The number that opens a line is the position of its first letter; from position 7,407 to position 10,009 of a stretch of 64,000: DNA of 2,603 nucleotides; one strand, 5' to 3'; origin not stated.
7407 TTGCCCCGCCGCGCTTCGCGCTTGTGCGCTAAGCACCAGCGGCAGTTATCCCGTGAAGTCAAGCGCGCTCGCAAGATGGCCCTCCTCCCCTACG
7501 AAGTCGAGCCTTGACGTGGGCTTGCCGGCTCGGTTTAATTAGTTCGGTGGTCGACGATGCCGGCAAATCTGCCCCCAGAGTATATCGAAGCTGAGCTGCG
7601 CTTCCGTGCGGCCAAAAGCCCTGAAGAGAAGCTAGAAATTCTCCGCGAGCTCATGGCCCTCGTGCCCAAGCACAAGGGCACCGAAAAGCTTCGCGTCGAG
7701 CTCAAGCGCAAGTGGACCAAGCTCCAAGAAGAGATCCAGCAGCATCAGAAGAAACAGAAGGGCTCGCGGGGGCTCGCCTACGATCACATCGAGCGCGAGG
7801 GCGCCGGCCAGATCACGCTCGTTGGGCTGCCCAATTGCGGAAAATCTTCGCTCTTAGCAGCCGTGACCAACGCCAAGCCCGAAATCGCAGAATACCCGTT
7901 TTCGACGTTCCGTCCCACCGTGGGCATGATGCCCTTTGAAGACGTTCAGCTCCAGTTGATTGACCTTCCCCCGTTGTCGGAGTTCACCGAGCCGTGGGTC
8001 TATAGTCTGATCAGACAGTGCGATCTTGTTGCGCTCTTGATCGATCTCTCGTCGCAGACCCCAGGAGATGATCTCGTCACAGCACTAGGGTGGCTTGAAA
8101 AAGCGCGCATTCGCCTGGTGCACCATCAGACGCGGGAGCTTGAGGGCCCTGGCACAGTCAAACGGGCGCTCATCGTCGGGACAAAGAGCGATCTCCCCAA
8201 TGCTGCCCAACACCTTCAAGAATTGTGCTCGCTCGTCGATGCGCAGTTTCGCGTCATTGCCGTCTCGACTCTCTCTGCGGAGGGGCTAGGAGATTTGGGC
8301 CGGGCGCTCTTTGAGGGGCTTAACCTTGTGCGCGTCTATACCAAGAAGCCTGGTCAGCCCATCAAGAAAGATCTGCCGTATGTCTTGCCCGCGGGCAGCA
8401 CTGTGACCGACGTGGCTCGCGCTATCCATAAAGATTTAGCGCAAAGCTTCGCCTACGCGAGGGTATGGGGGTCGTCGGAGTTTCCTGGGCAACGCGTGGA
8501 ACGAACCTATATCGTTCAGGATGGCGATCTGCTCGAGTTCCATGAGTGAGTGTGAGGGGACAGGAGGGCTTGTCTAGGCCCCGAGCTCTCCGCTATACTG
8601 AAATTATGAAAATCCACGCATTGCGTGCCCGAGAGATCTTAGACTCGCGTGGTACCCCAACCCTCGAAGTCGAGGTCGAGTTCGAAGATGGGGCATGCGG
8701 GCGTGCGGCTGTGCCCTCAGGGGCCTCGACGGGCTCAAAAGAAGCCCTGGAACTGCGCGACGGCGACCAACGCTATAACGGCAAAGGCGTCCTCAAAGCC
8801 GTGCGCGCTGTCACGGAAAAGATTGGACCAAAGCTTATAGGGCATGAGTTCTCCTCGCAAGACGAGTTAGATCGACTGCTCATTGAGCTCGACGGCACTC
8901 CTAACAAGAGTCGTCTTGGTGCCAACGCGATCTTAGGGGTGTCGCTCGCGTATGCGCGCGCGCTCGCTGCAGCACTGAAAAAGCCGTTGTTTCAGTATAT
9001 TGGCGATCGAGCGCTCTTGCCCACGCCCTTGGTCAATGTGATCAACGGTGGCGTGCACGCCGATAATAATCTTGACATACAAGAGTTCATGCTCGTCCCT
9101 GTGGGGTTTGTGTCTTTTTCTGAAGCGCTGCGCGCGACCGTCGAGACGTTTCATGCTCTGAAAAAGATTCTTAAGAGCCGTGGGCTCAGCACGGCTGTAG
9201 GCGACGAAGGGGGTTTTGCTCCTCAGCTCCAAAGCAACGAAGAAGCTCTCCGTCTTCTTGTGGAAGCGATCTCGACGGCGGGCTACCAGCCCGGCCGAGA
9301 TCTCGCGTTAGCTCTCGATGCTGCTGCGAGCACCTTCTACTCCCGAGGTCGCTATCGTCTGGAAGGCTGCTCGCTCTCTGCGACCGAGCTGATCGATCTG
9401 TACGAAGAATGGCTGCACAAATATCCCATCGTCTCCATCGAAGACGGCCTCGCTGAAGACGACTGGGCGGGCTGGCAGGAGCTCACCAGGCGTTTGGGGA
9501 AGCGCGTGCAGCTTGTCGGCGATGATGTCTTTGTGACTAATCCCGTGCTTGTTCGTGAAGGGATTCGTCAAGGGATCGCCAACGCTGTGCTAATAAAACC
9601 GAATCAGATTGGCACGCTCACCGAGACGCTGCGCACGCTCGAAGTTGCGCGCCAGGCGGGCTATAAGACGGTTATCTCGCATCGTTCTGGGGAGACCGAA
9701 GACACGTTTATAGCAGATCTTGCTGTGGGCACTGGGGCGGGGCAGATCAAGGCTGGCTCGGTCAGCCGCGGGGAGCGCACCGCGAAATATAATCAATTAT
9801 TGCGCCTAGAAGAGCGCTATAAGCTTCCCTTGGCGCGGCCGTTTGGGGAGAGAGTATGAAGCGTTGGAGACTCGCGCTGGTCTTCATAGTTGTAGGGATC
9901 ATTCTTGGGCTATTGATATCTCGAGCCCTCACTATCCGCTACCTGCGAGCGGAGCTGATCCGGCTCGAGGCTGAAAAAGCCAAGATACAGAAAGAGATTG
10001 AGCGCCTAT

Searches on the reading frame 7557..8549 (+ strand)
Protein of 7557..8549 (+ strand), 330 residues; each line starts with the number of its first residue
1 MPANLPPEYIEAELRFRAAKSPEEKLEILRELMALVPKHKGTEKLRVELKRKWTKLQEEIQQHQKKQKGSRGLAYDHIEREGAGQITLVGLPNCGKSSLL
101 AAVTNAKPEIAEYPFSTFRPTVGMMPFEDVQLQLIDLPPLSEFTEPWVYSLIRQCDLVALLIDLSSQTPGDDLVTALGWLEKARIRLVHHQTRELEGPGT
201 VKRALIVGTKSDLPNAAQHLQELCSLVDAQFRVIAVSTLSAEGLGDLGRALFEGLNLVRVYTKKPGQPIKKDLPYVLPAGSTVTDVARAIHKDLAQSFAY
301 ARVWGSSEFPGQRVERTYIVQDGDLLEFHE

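Call 9: search_protein_families(library=pfam, proteins=[window:7557-8549:+])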
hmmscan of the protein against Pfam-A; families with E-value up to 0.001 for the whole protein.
window:7557-8549:+ (330 aa): 4 families
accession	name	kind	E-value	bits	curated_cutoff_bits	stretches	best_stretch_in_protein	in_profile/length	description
PF02824.27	TGS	-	3.4e-16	59.5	22.2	1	258-328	1-58/60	TGS domain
PF01926.29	MMR_HSR1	-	9.8e-15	55.1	21.9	1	86-172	2-92/113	50S ribosome-binding GTPase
PF02421.24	FeoB_N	-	8.2e-09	35.6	27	1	85-138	2-55/156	Ferrous iron transport protein B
PF06071.19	YchF-GTPase_C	-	0.00034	21.1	27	0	278-309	18-49/84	Protein of unknown function (DUF933)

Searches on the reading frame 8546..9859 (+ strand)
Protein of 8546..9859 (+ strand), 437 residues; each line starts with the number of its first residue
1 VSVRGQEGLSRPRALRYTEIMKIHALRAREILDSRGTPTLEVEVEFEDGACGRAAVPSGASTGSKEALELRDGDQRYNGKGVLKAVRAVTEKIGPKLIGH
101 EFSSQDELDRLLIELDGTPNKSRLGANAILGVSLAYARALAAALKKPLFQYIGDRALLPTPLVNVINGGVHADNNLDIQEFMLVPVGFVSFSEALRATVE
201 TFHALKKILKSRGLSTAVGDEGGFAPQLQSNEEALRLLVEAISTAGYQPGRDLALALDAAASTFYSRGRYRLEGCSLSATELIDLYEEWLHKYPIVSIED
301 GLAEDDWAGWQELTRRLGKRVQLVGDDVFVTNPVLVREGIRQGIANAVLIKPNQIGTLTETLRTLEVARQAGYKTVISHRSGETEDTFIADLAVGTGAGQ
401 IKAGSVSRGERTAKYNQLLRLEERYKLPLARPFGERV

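Call 9: search_protein_families(library=pfam, proteins=[window:8546-9859:+])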
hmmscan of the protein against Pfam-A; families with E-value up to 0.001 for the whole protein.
window:8546-9859:+ (437 aa): 3 families
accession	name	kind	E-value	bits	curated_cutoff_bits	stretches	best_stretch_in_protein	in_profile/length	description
PF00113.28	Enolase_C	-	2e-114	382.3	21.5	1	157-424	3-280/296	Enolase, C-terminal TIM barrel domain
PF03952.21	Enolase_N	-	4e-55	186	35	1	23-152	1-131/131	Enolase, N-terminal domain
PF13378.12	MR_MLE_C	-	1.7e-06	28.3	29.4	1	278-397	56-170/219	Enolase C-terminal domain-like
